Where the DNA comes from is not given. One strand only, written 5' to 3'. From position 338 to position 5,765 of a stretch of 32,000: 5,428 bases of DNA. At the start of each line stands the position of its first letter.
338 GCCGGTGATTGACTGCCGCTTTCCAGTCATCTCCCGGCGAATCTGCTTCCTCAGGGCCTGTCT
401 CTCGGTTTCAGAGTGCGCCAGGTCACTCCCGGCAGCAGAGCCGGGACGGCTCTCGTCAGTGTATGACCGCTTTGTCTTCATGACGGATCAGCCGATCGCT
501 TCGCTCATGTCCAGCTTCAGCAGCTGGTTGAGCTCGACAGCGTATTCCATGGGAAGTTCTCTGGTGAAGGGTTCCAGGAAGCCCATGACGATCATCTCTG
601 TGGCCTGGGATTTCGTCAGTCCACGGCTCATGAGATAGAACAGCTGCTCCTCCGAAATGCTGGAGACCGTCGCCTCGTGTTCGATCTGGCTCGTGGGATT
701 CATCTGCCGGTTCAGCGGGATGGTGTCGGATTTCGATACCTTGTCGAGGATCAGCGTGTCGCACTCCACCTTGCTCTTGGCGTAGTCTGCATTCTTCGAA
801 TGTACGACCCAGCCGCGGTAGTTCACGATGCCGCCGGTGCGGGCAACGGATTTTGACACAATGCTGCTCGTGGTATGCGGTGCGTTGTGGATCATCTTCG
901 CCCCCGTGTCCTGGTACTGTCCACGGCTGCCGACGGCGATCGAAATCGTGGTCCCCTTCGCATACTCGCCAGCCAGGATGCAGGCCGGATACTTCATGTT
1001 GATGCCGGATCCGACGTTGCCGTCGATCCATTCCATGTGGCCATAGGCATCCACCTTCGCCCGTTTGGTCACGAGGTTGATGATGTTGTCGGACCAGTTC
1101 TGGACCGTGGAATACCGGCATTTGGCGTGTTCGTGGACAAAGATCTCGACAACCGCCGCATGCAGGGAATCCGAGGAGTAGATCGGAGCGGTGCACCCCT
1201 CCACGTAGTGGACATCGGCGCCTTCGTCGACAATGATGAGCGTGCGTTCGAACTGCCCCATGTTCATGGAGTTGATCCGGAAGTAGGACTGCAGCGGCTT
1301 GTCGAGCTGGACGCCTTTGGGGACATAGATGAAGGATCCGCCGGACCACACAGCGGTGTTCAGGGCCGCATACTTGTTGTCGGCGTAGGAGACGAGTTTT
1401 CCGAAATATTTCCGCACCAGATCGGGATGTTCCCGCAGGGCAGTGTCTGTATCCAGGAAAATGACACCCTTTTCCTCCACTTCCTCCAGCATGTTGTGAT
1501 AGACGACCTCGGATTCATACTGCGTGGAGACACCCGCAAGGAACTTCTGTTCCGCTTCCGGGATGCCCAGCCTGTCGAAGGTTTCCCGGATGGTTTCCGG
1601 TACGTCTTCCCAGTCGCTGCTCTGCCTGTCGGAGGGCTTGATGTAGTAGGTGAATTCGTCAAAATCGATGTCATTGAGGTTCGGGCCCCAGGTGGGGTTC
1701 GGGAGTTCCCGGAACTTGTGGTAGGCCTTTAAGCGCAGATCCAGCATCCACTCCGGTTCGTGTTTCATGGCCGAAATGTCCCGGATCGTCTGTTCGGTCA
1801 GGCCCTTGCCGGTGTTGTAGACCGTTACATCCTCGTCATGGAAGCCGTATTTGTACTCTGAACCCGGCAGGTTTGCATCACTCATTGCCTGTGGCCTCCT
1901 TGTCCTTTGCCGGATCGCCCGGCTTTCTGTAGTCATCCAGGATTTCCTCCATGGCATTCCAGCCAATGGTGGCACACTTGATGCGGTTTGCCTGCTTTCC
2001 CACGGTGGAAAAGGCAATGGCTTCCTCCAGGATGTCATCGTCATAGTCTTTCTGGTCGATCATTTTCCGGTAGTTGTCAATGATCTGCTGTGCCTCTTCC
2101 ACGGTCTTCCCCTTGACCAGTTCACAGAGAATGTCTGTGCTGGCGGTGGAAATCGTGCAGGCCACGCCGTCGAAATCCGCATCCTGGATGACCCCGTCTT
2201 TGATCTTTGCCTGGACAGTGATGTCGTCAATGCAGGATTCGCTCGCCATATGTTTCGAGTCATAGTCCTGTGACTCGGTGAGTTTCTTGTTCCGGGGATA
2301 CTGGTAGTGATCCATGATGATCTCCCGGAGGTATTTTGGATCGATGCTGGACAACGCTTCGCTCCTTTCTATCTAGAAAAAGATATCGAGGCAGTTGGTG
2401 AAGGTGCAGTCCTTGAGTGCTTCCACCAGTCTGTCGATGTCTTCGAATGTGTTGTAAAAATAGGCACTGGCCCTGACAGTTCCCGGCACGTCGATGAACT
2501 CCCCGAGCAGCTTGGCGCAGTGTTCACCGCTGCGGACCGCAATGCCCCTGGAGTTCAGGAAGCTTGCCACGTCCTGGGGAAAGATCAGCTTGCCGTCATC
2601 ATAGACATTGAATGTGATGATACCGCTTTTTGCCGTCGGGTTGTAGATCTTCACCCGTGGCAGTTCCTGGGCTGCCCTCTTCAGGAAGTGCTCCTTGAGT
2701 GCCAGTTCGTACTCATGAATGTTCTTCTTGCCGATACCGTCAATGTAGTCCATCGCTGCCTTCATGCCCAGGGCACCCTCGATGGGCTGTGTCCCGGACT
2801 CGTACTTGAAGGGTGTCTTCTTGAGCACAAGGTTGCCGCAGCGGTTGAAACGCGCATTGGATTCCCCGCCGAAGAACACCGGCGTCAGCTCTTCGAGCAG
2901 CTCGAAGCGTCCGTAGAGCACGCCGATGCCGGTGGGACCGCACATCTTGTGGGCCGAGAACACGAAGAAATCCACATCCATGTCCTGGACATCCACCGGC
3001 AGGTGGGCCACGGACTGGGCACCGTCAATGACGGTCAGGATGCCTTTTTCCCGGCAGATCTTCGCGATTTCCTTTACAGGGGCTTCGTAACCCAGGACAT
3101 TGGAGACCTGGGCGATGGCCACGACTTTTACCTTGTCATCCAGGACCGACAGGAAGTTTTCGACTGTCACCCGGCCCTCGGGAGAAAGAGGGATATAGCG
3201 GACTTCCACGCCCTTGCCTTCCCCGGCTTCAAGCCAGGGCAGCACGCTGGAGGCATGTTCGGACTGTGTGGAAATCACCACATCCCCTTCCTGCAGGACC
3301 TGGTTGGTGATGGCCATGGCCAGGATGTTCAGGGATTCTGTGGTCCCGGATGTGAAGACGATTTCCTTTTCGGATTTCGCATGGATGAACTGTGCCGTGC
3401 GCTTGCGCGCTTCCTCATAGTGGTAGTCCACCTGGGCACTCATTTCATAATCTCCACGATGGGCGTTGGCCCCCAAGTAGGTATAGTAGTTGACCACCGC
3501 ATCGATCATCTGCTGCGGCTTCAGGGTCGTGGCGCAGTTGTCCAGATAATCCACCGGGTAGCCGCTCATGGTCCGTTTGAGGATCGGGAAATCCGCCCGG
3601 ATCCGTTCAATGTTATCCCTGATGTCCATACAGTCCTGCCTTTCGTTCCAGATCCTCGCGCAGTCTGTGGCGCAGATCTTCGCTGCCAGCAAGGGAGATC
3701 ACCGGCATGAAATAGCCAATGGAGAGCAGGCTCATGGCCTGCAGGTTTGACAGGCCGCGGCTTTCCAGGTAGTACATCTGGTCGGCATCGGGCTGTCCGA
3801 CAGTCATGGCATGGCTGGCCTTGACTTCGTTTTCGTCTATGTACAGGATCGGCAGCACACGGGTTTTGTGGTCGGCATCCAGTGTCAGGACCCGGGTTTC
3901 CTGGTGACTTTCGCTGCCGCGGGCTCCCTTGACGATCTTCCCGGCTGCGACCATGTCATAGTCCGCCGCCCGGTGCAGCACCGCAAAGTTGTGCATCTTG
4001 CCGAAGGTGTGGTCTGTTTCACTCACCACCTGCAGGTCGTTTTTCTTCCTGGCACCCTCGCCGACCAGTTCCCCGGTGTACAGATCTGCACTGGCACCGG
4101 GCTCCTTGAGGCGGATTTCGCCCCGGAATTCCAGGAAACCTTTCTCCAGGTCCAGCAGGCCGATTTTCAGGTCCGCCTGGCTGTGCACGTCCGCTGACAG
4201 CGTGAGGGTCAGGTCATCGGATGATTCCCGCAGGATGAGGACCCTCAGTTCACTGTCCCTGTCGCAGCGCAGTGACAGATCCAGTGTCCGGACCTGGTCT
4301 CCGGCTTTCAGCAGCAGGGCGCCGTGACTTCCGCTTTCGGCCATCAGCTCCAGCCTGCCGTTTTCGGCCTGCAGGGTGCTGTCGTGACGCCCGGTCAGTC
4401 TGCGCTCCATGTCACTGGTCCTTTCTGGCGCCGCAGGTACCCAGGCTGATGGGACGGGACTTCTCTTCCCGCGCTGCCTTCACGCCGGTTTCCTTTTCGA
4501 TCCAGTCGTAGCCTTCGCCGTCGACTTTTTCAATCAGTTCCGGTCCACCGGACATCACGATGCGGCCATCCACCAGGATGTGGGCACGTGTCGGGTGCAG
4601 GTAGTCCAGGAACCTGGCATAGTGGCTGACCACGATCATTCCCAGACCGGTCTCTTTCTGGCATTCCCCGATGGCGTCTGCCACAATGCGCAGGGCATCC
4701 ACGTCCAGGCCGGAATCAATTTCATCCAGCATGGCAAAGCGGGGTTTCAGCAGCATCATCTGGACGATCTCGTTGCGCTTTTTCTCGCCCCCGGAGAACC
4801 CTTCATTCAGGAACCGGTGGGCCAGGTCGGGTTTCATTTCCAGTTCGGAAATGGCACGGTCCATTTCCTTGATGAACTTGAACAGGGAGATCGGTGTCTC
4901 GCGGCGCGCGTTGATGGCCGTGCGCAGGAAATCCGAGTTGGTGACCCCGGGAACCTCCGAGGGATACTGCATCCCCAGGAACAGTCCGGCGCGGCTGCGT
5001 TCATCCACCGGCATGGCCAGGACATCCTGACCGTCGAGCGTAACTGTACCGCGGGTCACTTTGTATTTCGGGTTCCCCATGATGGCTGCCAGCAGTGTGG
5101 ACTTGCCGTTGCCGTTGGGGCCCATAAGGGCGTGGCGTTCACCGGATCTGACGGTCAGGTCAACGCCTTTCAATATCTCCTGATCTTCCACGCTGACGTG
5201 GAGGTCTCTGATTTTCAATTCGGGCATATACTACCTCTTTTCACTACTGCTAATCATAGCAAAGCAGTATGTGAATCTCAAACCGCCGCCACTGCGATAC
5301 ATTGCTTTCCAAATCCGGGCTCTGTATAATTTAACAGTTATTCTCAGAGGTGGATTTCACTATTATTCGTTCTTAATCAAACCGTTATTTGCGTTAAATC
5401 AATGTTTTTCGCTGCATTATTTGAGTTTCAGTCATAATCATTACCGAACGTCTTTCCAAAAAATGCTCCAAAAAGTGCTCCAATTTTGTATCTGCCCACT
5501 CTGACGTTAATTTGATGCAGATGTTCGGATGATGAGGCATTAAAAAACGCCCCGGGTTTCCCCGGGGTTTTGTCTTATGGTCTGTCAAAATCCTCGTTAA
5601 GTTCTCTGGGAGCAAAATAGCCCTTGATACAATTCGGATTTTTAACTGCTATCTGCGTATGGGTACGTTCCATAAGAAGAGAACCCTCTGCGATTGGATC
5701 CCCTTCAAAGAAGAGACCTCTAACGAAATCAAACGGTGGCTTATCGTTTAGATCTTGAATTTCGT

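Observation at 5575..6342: Prophage-end two-gene moron: small basic protein translationally coupled to a DT/PARP-like (H-Y-Q) candidate ADP-ribosyltransferase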

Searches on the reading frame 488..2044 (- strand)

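Call 72: search_protein_families(library=pfam, proteins=[window:488-2044:-], max_evalue=0.001)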
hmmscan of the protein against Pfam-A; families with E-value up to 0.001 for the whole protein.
window:488-2044:- (518 aa): 2 families
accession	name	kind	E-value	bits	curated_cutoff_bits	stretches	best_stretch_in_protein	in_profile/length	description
PF01458.23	SUFBD_core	-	1.4e-76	257.5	27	1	255-489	1-232/232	SUF system FeS cluster assembly, SufBD core domain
PF19295.5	SufBD_N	-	4e-12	46.5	23.5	1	184-252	102-171/172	SufBD protein N-terminal region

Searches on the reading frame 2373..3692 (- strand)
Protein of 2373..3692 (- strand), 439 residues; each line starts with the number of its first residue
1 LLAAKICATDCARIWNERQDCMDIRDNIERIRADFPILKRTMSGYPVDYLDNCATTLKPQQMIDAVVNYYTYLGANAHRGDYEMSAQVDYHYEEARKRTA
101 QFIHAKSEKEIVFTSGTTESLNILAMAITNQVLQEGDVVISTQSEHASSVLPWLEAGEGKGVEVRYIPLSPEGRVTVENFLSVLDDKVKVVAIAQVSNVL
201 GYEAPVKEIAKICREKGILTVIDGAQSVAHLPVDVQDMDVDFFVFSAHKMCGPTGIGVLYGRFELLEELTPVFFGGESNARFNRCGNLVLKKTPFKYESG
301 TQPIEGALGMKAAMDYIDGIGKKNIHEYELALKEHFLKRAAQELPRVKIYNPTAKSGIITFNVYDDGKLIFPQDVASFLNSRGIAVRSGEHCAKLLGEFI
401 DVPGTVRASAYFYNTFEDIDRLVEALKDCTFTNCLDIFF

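Call 72: search_protein_families(library=pfam, proteins=[window:2373-3692:-], max_evalue=0.001)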
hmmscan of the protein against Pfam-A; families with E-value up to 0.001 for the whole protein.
window:2373-3692:- (439 aa): 4 families
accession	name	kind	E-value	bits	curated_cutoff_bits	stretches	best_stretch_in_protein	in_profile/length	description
PF00266.25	Aminotran_5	-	2.1e-122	409.1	21.5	1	49-422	2-371/371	Aminotransferase class-V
PF00155.27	Aminotran_1_2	-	9.7e-14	51.8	19.7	1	89-225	40-187/361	Aminotransferase class I and II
PF01053.26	Cys_Met_Meta_PP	-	0.00013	21.1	27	1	107-249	67-198/381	Cys/Met metabolism PLP-dependent enzyme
PF01212.27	Beta_elim_lyase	-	0.00015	21.7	27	1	91-267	33-217/288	Beta-eliminating lyase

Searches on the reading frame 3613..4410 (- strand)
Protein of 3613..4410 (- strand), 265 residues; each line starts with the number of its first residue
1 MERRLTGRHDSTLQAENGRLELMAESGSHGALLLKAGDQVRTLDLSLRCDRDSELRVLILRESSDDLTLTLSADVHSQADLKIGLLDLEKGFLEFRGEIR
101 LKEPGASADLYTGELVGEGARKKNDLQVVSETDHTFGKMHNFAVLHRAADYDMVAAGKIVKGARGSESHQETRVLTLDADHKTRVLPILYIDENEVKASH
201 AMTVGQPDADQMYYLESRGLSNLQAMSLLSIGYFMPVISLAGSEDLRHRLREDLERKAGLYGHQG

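Call 72: search_protein_families(library=pfam, proteins=[window:3613-4410:-], max_evalue=0.001)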
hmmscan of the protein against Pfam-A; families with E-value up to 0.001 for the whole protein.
window:3613-4410:- (265 aa): 1 family
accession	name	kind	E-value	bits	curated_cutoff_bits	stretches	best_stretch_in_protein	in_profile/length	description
PF01458.23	SUFBD_core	-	3.3e-28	99.2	27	1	18-232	12-231/232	SUF system FeS cluster assembly, SufBD core domain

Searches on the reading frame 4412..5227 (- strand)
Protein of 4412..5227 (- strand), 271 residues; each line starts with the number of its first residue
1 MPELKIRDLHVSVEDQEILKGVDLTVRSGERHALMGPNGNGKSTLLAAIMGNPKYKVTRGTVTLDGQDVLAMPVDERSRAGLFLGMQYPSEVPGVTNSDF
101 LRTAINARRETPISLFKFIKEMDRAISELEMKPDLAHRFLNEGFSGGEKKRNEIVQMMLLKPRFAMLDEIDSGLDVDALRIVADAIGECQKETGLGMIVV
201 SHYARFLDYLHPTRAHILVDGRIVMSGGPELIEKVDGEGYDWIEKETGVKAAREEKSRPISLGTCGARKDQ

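Call 3: search_protein_families(library=pfam, proteins=[window:4412-5227:-], max_evalue=1)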
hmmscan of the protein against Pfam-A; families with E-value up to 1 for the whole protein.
window:4412-5227:- (271 aa): 11 families
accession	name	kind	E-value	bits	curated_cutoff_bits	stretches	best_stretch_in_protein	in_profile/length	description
PF00005.33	ABC_tran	-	8.2e-24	85.2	25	1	19-169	1-134/137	ABC transporter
PF02463.25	SMC_N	-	3e-08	33.8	40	2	143-207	136-202/220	RecF/RecN/SMC N terminal domain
PF13304.12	AAA_21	-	4.3e-06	27.4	27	2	163-202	260-298/304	AAA domain, putative AbiEii toxin, Type IV TA system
PF13555.12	AAA_29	-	0.00043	20.4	27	1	21-50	14-43/61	P-loop containing region of AAA domain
PF03193.22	RsgA_GTPase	-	0.0086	16.3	30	1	9-57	87-134/174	RsgA GTPase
PF00004.35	AAA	-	0.031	15.2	21.2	1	34-129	3-73/131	ATPase family associated with various cellular activities (AAA)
PF13481.12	AAA_25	-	0.071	13.2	27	1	25-47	29-51/195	AAA domain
PF13476.12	AAA_23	-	0.12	13.5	27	1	35-49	25-39/201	AAA domain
PF13514.12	AAA_27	-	0.17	11.9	22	1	24-49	21-46/206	AAA domain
PF00006.31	ATP-synt_ab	-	0.19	11.8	29.5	1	24-52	9-37/213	ATP synthase alpha/beta family, nucleotide-binding domain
PF01926.29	MMR_HSR1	-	0.21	12.1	21.9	1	33-59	3-28/113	50S ribosome-binding GTPase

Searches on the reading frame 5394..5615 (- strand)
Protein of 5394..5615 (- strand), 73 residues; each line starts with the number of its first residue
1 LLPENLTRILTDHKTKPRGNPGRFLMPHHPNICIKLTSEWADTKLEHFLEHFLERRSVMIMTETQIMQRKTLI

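Call 72: search_protein_families(library=pfam, proteins=[window:5394-5615:-], max_evalue=0.001)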
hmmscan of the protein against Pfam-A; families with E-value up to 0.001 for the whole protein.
window:5394-5615:- (73 aa): 0 families
